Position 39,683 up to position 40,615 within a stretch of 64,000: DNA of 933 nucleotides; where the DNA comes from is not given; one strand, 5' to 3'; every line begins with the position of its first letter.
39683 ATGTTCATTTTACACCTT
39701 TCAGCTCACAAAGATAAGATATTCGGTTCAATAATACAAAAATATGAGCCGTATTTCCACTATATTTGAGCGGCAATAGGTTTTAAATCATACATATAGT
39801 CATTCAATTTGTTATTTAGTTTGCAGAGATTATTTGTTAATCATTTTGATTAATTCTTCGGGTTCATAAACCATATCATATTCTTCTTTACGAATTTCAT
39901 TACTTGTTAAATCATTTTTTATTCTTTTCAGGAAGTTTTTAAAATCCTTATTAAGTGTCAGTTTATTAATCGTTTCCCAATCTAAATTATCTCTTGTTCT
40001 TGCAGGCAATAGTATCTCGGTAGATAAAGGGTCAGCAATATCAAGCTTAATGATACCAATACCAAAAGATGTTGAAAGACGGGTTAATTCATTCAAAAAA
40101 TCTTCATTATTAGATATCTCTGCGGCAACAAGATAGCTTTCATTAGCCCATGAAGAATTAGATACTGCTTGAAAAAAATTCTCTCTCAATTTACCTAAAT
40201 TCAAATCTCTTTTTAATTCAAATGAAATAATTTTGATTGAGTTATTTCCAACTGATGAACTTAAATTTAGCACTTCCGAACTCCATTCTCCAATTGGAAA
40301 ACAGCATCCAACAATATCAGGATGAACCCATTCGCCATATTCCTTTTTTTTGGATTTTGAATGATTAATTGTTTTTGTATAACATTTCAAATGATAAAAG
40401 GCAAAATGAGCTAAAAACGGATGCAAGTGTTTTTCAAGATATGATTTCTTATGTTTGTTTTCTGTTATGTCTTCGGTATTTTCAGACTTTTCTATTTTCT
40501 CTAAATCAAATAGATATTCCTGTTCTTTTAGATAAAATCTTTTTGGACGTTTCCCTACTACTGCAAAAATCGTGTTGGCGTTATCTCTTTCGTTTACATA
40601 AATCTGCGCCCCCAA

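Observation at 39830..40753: HARE-HTH fused to putative PD-(D/E)xK-like nuclease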

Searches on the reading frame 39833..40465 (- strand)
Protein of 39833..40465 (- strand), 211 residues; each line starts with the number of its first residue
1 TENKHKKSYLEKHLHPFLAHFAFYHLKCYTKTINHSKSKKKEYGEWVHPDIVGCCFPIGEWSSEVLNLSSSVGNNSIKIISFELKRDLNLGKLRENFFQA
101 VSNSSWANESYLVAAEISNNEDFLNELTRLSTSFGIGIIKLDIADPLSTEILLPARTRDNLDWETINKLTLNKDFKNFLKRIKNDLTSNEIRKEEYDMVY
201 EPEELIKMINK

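Call 50: predict_structure(alignment_id=A3)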
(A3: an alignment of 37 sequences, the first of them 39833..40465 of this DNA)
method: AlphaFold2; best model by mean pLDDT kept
length: 211 residues; sequences in the alignment: 37
mean_pLDDT: 91.7   pTM: 0.89
mean pLDDT of the five models: 91.7, 91.5, 91.1, 90.6, 89.7
residues with pLDDT >= 90: 166; 70-90: 29; 50-70: 10; < 50: 6
segments of 3 or more residues with pLDDT < 50: 1-5
pLDDT, mean of each block of 10 residues (from residue 1): 61 97 98 81 67 94 87 88 97 97 96 98 98 98 97 97 93 95 93 97 95 86
secondary structure, 60 per line:
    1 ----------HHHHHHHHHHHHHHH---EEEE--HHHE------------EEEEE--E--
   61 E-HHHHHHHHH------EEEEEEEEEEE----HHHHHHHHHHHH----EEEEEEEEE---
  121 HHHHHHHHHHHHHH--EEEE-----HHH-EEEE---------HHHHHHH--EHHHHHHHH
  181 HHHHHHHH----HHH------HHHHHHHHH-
elements in order: H11-25 E29-32 E51-55 H63-71 E78-88 H93-104 E109-117 H121-134 E137-140 E150-153 H163-169 H173-188 H202-210

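Call 52: fold_search(model_id=the predicted structure, library=pdb)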
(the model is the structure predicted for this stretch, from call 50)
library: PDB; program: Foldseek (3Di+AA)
matches with E <= 10: 741; with E <= 0.001: 0
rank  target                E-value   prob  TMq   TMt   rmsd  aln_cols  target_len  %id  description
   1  8em1_A                1.6e-02  0.97  0.43  0.21   4.8       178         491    8  Type IIS Restriction Endonuclease PaqCI, DNA Unbound (released 2023-03-22)
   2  2gb7_B                4.8e-02  0.54  0.23  0.18   8.0       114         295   16  Metal-depleted Ecl18kI in complex with uncleaved, modified DNA (released 2006-06-20)
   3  5k4c                  5.5e-02  0.12  0.17  0.11  12.5       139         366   14  Structure of eukaryotic translation initiation factor 3 subunit D (eIF3d) cap binding domain from Nasonia vitripennis, C (released 2016-07-27)
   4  2gb7_A                5.9e-02  0.54  0.25  0.19   7.9       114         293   14  Metal-depleted Ecl18kI in complex with uncleaved, modified DNA (released 2006-06-20)
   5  2gb7_C                5.9e-02  0.54  0.24  0.19   7.9       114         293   14  Metal-depleted Ecl18kI in complex with uncleaved, modified DNA (released 2006-06-20)
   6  5gkj_B                6.3e-02  0.47  0.28  0.26   8.6       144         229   16  Structure of EndoMS in apo form (released 2016-11-02)
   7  2fqz_B                7.1e-02  0.63  0.26  0.20   7.4       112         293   17  Metal-depleted Ecl18kI in complex with uncleaved DNA (released 2006-06-20)
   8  2fqz_C                7.1e-02  0.47  0.23  0.18   7.8       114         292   17  Metal-depleted Ecl18kI in complex with uncleaved DNA (released 2006-06-20)
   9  1fok_A                8.7e-02  0.44  0.32  0.14   8.3       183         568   12  STRUCTURE OF RESTRICTION ENDONUCLEASE FOKI BOUND TO DNA (released 1997-12-03)
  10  2fok_B                1.4e-01  0.51  0.33  0.14   5.4       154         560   13  STRUCTURE OF RESTRICTION ENDONUCLEASE FOKI (released 1998-06-17)
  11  2vld_A                1.4e-01  0.44  0.30  0.29   6.8       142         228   17  crystal structure of a repair endonuclease from Pyrococcus abyssi (released 2009-05-19)
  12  8fil_B                1.5e-01  0.09  0.17  0.18  15.9       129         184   12  Zinc-free APOBEC3A (inactive E72A mutant) in complex with TTC-hairpin DNA substrate (released 2023-09-06)
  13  9f9l_C                2.0e-01  0.28  0.23  0.26   7.3       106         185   13  Crystal structure of MUS81-EME1 bound by compound 16. (released 2024-07-03)
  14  5k4b_B                2.0e-01  0.07  0.17  0.12  12.4       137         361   13  Structure of eukaryotic translation initiation factor 3 subunit D (eIF3d) cap binding domain from Nasonia vitripennis, (released 2016-07-27)
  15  9f9l_A                2.2e-01  0.28  0.25  0.27  12.5       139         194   12  Crystal structure of MUS81-EME1 bound by compound 16. (released 2024-07-03)
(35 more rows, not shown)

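Call 57: search_solved_structures(query=A3, max_evalue=10, show_alignments=3)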
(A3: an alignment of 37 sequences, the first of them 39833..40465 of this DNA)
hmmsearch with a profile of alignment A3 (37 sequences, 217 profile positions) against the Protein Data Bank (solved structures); distinct sequences matched with E-value up to 10: 2.
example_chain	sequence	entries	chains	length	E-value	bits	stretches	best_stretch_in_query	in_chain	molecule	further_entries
5d0u_A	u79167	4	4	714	0.33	13.4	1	107-143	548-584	Pre-mRNA-splicing factor ATP-dependent RNA helicase PRP43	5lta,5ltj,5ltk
3eld_A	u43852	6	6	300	1.2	11.6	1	121-164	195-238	Methyltransferase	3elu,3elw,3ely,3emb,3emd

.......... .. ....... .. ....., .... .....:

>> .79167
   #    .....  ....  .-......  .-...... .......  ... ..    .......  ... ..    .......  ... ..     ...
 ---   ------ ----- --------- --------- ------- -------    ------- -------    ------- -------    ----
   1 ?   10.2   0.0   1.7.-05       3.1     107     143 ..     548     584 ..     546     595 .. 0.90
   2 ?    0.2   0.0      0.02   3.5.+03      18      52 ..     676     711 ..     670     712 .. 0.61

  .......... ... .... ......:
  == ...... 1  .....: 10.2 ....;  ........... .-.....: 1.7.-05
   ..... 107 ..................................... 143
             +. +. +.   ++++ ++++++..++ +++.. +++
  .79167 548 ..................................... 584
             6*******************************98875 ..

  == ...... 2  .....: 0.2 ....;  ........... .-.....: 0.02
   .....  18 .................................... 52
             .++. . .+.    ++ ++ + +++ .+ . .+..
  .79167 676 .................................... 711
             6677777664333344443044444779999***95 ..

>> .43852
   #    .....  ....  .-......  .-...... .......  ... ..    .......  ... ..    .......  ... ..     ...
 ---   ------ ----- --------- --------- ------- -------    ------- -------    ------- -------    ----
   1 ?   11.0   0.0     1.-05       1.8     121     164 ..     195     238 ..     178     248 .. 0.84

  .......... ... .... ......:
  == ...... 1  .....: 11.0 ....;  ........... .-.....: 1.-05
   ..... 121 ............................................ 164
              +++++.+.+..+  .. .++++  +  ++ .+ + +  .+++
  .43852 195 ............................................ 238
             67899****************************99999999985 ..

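Call 90: fold_search(model_id=the predicted structure, library=viral)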
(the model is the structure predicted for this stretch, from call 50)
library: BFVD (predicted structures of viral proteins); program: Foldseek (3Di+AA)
matches with E <= 10: 595; with E <= 0.001: 8
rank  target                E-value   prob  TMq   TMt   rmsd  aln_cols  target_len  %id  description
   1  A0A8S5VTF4            5.0e-06  1.00  0.42  0.43   5.1       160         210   16  Uncharacterized protein [Ackermannviridae sp.]
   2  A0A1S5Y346            1.0e-05  1.00  0.44  0.62   4.2       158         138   16  Uncharacterized protein [uncultured archaeal virus]
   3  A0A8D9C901            1.6e-05  1.00  0.46  0.46   4.4       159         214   16  Gp1.5 [uncultured marine phage]
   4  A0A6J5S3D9            7.7e-05  1.00  0.39  0.47   5.7       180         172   13  Uncharacterized protein [uncultured Caudovirales phage]
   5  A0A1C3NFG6            7.7e-05  1.00  0.40  0.33   6.1       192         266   16  (no name in the UniProt tables at hand)
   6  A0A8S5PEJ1            1.6e-04  1.00  0.36  0.36   8.0       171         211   17  DNA repair protein [Siphoviridae sp. cthL03]
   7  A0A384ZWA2            2.2e-04  1.00  0.39  0.54   5.9       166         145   11  Putative MmcB-like DNA repair protein [Dickeya phage vB_DsoM_JA13]
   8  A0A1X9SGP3            8.5e-04  1.00  0.44  0.48   5.8       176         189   11  (no name in the UniProt tables at hand)
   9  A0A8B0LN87            1.4e-03  1.00  0.38  0.51   6.2       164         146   12  Uncharacterized protein [uncultured archaeal virus]
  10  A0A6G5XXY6            1.7e-03  0.99  0.35  0.30   6.0       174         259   13  (no name in the UniProt tables at hand)
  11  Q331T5                2.7e-03  0.99  0.35  0.35   4.9       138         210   12  (no name in the UniProt tables at hand)
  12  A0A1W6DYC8            3.1e-03  0.99  0.39  0.42   9.8       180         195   14  Uncharacterized protein [Aeromonas phage phiA8-29]
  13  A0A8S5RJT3            3.3e-03  0.99  0.35  0.38   5.5       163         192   15  DNA repair protein MmcB-like protein [virus sp. ctDJ83]
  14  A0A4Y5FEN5            4.1e-03  0.93  0.34  0.34  12.2       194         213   11  Uncharacterized protein [Lactobacillus phage 521B]
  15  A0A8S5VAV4            8.9e-03  0.85  0.34  0.36  10.1       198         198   11  DNA repair protein [Siphoviridae sp. ct0vA12]
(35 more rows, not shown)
